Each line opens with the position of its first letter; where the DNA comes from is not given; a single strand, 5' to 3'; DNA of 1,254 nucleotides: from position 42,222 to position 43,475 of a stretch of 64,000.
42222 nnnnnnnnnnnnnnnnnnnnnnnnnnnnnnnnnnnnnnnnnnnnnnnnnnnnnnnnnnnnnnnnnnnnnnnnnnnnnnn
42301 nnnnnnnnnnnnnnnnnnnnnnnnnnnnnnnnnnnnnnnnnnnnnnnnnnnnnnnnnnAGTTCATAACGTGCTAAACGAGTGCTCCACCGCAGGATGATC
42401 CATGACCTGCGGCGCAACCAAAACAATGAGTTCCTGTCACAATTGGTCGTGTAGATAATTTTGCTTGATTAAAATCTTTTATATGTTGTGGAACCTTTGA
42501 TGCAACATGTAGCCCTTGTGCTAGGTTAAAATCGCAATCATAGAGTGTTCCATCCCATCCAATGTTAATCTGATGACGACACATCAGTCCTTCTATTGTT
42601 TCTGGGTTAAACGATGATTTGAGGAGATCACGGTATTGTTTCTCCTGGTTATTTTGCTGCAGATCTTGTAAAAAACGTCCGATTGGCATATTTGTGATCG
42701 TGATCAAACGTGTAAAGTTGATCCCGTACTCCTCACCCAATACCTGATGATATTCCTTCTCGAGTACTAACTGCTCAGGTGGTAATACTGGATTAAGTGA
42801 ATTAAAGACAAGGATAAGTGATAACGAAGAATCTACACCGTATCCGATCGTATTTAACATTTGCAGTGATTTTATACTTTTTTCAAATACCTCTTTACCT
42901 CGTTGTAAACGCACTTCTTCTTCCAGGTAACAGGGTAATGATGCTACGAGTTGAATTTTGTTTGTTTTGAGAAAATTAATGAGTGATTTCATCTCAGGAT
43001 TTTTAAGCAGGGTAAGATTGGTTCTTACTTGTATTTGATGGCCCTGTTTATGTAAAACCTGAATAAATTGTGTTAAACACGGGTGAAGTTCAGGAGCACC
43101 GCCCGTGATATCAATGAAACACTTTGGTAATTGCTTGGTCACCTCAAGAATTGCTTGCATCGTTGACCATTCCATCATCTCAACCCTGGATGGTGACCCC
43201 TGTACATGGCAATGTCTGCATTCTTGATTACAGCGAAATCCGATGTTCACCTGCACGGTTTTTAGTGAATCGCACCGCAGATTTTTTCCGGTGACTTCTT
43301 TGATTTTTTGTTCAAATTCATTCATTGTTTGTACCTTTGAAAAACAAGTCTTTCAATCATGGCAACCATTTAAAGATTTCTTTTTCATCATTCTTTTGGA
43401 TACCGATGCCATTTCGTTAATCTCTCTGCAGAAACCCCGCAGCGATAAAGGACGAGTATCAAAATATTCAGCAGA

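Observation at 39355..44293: Radical SAM/Cys-rich (ArsS-like) cassette in an archaeon: two glycosyltransferases, DedA, an HdrD-like CCG Fe-S protein and a DsrE-like gene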

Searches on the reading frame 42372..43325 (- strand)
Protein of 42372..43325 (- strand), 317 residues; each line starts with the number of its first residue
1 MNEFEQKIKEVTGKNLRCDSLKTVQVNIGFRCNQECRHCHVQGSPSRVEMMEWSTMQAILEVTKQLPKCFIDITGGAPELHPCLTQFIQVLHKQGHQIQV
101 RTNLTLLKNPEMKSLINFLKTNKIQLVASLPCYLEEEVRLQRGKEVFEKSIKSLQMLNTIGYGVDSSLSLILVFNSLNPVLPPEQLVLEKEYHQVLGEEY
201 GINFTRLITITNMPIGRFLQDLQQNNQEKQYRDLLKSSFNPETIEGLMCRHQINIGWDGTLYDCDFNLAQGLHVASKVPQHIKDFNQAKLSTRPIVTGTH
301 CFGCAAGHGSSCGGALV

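Call 3: search_protein_families(library=ncbifam, proteins=[window:42372-43325:-], max_evalue=0.01)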
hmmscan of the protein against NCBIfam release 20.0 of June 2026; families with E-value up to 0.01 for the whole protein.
window:42372-43325:- (317 aa): 38 families (the best 25 are shown)
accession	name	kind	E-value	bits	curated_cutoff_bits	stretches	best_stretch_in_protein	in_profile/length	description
TIGR04167.1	rSAM_SeCys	equivalog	2.6e-119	397.9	300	1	16-316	2-303/303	arsenosugar biosynthesis radical SAM (seleno)protein ArsS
TIGR04317.1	W_rSAM_matur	equivalog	1e-12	47.8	380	1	20-160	2-139/349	tungsten cofactor oxidoreductase radical SAM maturase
TIGR04251.1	SCM_rSAM_ScmF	equivalog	2.4e-10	40.3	400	1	21-166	3-148/353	SynChlorMet cassette radical SAM/SPASM protein ScmF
TIGR02668.1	moaA_archaeal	equivalog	5.7e-10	38.6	325.25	1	21-109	9-99/303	GTP 3',8-cyclase MoaA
TIGR03978.1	rSAM_paired_1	equivalog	1e-09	37.7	370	1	28-161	89-232/466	His-Xaa-Ser system radical SAM maturase HxsB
TIGR04133.1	rSAM_w_lipo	hypoth_equivalog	1.9e-09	36.9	425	1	13-236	15-226/350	TIGR04133 family radical SAM/SPASM protein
NF001199.0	PRK00164.2-1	equivalog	6.7e-09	35.3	231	1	22-109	12-101/308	GTP 3',8-cyclase MoaA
TIGR04078.1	rSAM_yydG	equivalog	5.1e-08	32.7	300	1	22-152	1-135/309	YydG family radical SAM peptide epimerase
NF050035.1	rSAM_WgK_link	exception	5.8e-08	32.1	650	1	23-164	10-150/367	radical SAM/SPASM peptide maturase WgkB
NF045646.2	rSAM_Se_TrsS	equivalog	1.3e-07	30.6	490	1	23-164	87-229/441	radical SAM (seleno)protein TrsS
TIGR04340.1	rSAM_ACGX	hypoth_equivalog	1.9e-07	30.6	400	1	24-109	5-97/341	radical SAM/SPASM domain protein, ACGX system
TIGR04082.1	rSAM_for_selen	equivalog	2.3e-07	30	350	1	19-187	196-359/516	thio(seleno)oxazole modification radical SAM maturase SbtM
NF012164.0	AlbA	equivalog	2.5e-07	29.5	850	1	26-169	117-259/442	subtilosin maturase AlbA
NF033640.1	N_Twi_rSAM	subfamily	3.6e-07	29.6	170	1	5-167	93-275/398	twitch domain-containing radical SAM protein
NF045574.1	sacti_mat_StsB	exception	4.1e-07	29.2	625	1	19-161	93-232/466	StsB family radical SAM/SPASM domain sactipeptide maturase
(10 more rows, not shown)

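Call 4: search_protein_families(library=pfam, proteins=[window:42372-43325:-], max_evalue=0.01)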
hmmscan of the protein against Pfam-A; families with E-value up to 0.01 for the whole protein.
window:42372-43325:- (317 aa): 2 families
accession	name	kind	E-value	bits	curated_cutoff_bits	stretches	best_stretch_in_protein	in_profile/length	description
PF12345.13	DUF3641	-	4.9e-52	176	24.9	1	181-315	1-134/134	Protein of unknown function (DUF3641)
PF04055.27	Radical_SAM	-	1.9e-08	35.1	29.5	1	26-176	1-153/166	Radical SAM superfamily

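Call 9: find_related_loci(query=window:42372-43325:-, collection=genome_contigs, flank=10000)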
Query window:42372-43325:- (317 aa) in genome_contigs; peptide patterns used: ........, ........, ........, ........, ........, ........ (x = any residue, [..] = any of these).
75 stretches matched a pattern; 1 encode a relative of the query (tblastn E <= 1e-3); 1 distinct loci.
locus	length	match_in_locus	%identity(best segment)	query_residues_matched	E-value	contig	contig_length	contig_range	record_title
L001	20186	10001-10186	40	100-156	3e-6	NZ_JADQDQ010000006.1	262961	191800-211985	Hymenobacter jeongseonensis strain BT683 NODE_6_length_262961_cov_40.241384, whole genome shotgun sequence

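Call 11: find_homologous_proteins(query=window:42372-43325:-, max_evalue=1e-10)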
Query window:42372-43325:- (317 aa): 8000 proteins with E <= 1e-10 among 8000 candidates; the best 120 are listed.
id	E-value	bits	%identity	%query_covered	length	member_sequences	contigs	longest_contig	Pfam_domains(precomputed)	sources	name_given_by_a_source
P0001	4.7e-214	728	100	100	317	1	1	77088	PF04055.28,PF12345.14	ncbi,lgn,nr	ncbi:MAG: arsenosugar biosynthesis radical SAM protein ArsS [Euryarchaeota archaeon]|nr:arsenosugar 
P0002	3.8e-173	593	81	100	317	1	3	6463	PF04055.28,PF12345.14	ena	-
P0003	2.5e-171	587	81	100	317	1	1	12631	PF04055.28,PF12345.14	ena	-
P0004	5.1e-170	583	80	100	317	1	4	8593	PF04055.28,PF12345.14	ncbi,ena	-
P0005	1.2e-143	496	69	100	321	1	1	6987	PF04055.28,PF12345.14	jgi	jgi:radical SAM/Cys-rich protein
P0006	1.4e-140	486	68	100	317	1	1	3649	PF04055.28,PF12345.14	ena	-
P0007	8.3e-134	464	66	100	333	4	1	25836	PF04055.28,PF12345.14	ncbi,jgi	jgi:radical SAM/Cys-rich protein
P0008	2.5e-133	462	64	100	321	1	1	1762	PF04055.28,PF12345.14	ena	-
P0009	4.1e-133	462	64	100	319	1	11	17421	PF04055.28,PF12345.14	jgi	jgi:radical SAM/Cys-rich protein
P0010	8.1e-133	461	64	100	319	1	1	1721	PF04055.28,PF12345.14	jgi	jgi:radical SAM/Cys-rich protein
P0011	2.9e-132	459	64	100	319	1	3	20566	PF04055.28,PF12345.14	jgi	jgi:radical SAM/Cys-rich protein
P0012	5.9e-132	458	64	100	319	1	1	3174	PF04055.28,PF12345.14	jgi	jgi:radical SAM/Cys-rich protein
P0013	1.4e-131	457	63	100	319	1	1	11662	PF04055.28,PF12345.14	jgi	jgi:radical SAM/Cys-rich protein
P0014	3.8e-131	455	65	100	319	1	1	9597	PF04055.28,PF12345.14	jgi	jgi:radical SAM/Cys-rich protein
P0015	5.1e-131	455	64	100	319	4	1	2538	PF04055.28,PF12345.14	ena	-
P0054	1.1e-127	444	63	100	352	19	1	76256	PF04055.28,PF12345.14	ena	-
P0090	8.0e-125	434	61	100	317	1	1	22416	PF04055.28,PF12345.14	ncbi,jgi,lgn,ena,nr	ncbi:MAG TPA: arsenosugar biosynthesis radical SAM (seleno)protein ArsS [Candidatus Thermoplasmatota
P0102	1.7e-123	430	60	100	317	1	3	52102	PF04055.28,PF12345.14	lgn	-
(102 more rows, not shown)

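Call 12: find_encoding_contigs(protein=window:42372-43325:-, flank=10000, max_places=6)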
Protein window:42372-43325:- (317 aa): 1 contig read that carries it; 1 place shown.
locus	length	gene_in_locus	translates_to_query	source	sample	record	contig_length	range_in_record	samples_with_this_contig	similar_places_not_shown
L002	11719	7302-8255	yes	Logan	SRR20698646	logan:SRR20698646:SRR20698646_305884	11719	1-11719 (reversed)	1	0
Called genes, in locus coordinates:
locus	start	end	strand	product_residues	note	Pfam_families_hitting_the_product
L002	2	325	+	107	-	?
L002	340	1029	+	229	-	PF20108:DUF6498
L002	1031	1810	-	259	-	PF01791:DeoC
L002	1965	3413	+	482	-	PF01546:Peptidase_M20, PF07687:M20_dimer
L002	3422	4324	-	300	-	PF01435:Peptidase_M48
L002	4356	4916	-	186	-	PF04011:LemA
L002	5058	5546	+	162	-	-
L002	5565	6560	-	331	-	PF07602:DUF1565 (faint), PF22842:Pel9A-like_beta_helix (faint), PF05048:NosD, PF13229:Beta_helix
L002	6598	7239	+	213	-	PF00535:Glycos_transf_2, PF10111:Glyco_tranf_2_2 (faint), PF13641:Glyco_tranf_2_3 (faint)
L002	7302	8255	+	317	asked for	PF04055:Radical_SAM, PF12345:DUF3641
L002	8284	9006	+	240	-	PF09335:VTT_dom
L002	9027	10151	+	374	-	PF12838:Fer4_7 (weak), PF13183:Fer4_8, PF13237:Fer4_10, PF13534:Fer4_17 (weak), PF02754:CCG (weak)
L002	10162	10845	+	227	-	PF09837:DUF2064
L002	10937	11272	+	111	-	PF02635:DsrE (weak)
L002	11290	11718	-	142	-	?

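Call 13: find_encoding_contigs(protein=P0054, flank=10000, max_places=3)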
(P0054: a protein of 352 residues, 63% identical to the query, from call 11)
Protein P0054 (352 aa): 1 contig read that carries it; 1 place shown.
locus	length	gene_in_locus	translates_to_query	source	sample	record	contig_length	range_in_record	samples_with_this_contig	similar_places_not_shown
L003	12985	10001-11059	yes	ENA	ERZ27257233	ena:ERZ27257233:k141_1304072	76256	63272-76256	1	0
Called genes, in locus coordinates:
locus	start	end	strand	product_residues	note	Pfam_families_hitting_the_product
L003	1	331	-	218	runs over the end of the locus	PF06197:DUF998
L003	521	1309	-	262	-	PF02535:Zip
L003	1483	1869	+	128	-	PF08753:NikR_C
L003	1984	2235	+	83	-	-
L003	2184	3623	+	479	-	PF00004:AAA, PF21960:RCF1-5-like_lid, PF25361:AAA_lid_RFC1 (faint)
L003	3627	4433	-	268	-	-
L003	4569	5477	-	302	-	PF01435:Peptidase_M48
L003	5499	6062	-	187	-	PF04011:LemA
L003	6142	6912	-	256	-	PF01791:DeoC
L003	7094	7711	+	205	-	-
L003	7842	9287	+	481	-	PF01546:Peptidase_M20, PF07687:M20_dimer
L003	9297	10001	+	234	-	PF00535:Glycos_transf_2, PF10111:Glyco_tranf_2_2 (weak), PF13641:Glyco_tranf_2_3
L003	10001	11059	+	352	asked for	PF04055:Radical_SAM, PF12345:DUF3641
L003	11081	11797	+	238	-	PF09335:VTT_dom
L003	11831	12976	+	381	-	PF13484:Fer4_16 (faint), PF13534:Fer4_17 (faint), PF25160:LdpA_Fe-S-bd (faint), PF13183:Fer4_8, PF13237:Fer4_10, PF12838:Fer4_7, PF13187:Fer4_9 (weak), PF02754:CCG, +1 more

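Call 14: find_encoding_contigs(protein=P0007, flank=10000, max_places=3)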
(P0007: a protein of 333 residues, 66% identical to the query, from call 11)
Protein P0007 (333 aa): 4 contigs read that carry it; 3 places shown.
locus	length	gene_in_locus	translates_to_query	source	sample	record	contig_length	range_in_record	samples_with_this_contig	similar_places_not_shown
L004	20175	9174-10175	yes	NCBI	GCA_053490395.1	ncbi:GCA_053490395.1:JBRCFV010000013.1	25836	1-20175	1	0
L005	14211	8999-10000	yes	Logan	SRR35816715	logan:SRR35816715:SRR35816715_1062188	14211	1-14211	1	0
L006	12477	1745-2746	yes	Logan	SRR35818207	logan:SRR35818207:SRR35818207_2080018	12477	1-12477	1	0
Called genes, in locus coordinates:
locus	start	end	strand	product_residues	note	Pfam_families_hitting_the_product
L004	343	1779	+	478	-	PF00004:AAA, PF21960:RCF1-5-like_lid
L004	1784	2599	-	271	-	-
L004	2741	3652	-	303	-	PF01435:Peptidase_M48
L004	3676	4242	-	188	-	PF04011:LemA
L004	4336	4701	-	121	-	PF08818:DUF1801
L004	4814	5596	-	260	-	PF01791:DeoC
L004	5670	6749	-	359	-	-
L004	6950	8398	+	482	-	PF01546:Peptidase_M20, PF07687:M20_dimer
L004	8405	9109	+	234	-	PF13641:Glyco_tranf_2_3 (weak), PF00535:Glycos_transf_2, PF10111:Glyco_tranf_2_2 (weak)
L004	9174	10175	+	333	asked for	PF04055:Radical_SAM, PF12345:DUF3641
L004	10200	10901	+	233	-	PF09335:VTT_dom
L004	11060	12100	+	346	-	PF13746:Fer4_18 (faint), PF02754:CCG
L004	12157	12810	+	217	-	PF09837:DUF2064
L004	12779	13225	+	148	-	-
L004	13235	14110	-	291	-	PF05048:NosD, PF13229:Beta_helix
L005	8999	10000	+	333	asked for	PF04055:Radical_SAM, PF12345:DUF3641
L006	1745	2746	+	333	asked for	PF04055:Radical_SAM, PF12345:DUF3641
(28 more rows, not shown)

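Call 15: find_encoding_contigs(protein=P0102, flank=10000, max_places=3)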
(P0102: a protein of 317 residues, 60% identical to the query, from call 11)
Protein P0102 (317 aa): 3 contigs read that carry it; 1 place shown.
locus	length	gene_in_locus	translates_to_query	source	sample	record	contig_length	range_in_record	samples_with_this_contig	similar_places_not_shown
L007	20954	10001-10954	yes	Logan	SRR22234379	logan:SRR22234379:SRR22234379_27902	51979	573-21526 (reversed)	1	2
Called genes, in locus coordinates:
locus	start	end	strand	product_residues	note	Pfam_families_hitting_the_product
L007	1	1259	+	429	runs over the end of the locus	PF13529:Peptidase_C39_2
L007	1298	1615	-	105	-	-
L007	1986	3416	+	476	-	PF00004:AAA, PF21960:RCF1-5-like_lid (weak)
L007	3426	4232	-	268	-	-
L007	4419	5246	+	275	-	-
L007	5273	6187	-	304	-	PF01435:Peptidase_M48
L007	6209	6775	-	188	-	PF04011:LemA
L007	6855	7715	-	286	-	PF01791:DeoC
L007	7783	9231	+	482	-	PF01546:Peptidase_M20, PF07687:M20_dimer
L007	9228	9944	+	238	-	PF00535:Glycos_transf_2, PF10111:Glyco_tranf_2_2 (faint), PF13641:Glyco_tranf_2_3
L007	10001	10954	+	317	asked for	PF04055:Radical_SAM, PF12345:DUF3641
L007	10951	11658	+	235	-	PF09335:VTT_dom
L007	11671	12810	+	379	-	PF13237:Fer4_10, PF02754:CCG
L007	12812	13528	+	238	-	PF01983:CofC (weak), PF09837:DUF2064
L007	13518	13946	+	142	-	-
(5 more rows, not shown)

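Call 22: search_solved_structures(query=window:42372-43325:-, max_evalue=0.001)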
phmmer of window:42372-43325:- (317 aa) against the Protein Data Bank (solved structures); distinct sequences matched with E-value up to 0.001: 4.
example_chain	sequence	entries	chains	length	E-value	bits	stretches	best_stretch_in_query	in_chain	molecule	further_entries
8ai6_A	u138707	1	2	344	0.00011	25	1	22-104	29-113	Putative peptide biosynthesis protein YydG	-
8ai3_A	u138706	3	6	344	0.00011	25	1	22-104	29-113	Putative peptide biosynthesis protein YydG | Radical SAM core domain-containing protein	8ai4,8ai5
8ai1_A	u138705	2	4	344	0.00011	25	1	22-104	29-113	Putative peptide biosynthesis protein YydG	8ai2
8wm2_A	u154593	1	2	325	0.00042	23.1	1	25-108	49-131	Fe-S radical SAM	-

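Call 36: find_encoding_contigs(protein=P0090, flank=10000, max_places=2)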
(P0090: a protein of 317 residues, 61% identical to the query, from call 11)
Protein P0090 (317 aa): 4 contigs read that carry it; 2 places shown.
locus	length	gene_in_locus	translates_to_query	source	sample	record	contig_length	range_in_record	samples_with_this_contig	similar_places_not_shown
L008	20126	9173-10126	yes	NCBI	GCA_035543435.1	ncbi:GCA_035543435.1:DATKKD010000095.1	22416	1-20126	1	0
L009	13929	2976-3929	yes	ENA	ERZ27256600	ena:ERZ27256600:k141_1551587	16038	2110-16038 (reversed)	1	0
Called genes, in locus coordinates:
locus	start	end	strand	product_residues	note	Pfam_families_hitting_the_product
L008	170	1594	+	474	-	PF00004:AAA, PF21960:RCF1-5-like_lid, PF25361:AAA_lid_RFC1 (weak)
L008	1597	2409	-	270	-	-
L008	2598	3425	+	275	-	-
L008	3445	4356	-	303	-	PF01435:Peptidase_M48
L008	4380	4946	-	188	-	PF04011:LemA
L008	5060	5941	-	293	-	PF00665:rve, PF13683:rve_3 (faint)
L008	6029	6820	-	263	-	PF01791:DeoC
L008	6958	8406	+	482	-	PF01546:Peptidase_M20, PF07687:M20_dimer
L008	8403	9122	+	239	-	PF00535:Glycos_transf_2, PF10111:Glyco_tranf_2_2 (weak), PF13641:Glyco_tranf_2_3 (weak)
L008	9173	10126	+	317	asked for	PF04055:Radical_SAM, PF12345:DUF3641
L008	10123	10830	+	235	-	PF09335:VTT_dom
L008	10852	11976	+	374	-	PF13237:Fer4_10 (weak), PF02754:CCG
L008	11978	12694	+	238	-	PF09837:DUF2064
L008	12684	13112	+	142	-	-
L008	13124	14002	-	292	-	PF07602:DUF1565 (faint), PF22842:Pel9A-like_beta_helix (weak), PF13229:Beta_helix, PF05048:NosD, PF13229:Beta_helix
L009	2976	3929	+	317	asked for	PF04055:Radical_SAM, PF12345:DUF3641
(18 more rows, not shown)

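Call 38: search_protein_representatives(protein=window:42372-43325:-)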
Query: 317 residues. Proteins with E-value up to 0.001 (for the whole library): 4394; up to 1e-10: 1692; up to 1e-30: 376. The best 150 are listed.
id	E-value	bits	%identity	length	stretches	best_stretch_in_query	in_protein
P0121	8.7e-103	360.4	49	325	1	2-316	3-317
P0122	3.7e-97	341.9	51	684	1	2-316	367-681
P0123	4.3e-93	328.6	48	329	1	4-316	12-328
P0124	1.5e-90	320.2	48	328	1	2-317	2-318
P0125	3.0e-89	316.0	52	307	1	20-316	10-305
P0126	8.2e-85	301.4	47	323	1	13-316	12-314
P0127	9.1e-82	291.4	45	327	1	15-316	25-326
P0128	2.1e-81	290.2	45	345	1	16-316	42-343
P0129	1.7e-78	280.6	43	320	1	3-317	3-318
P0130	3.0e-77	276.5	42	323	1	17-316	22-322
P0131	8.4e-76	271.8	47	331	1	4-316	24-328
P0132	5.6e-75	269.1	41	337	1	4-315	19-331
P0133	1.5e-74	267.7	46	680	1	20-316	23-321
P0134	2.5e-74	266.9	44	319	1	12-316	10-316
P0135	2.4e-73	263.7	43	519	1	15-316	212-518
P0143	3.0e-70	253.6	44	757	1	15-317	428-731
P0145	3.5e-70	253.3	42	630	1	15-316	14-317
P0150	1.1e-69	251.7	43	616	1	18-316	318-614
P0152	5.1e-69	249.5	44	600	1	15-316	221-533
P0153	8.0e-69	248.9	44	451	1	19-315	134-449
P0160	1.2e-67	245.1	44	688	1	16-317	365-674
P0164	4.5e-67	243.1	41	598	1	1-312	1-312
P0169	3.8e-66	240.1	43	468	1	20-311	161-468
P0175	8.6e-65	235.6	42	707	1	14-316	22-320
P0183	5.5e-63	229.7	40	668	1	19-317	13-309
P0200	4.6e-59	216.8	38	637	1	16-317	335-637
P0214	1.1e-56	209.0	37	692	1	14-316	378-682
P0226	5.4e-54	200.2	37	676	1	4-316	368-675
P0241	2.2e-50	188.3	38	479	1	20-316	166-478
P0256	5.9e-49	183.6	36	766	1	22-311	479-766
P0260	4.2e-48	180.8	36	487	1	16-317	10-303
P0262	8.1e-48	179.9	33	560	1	13-316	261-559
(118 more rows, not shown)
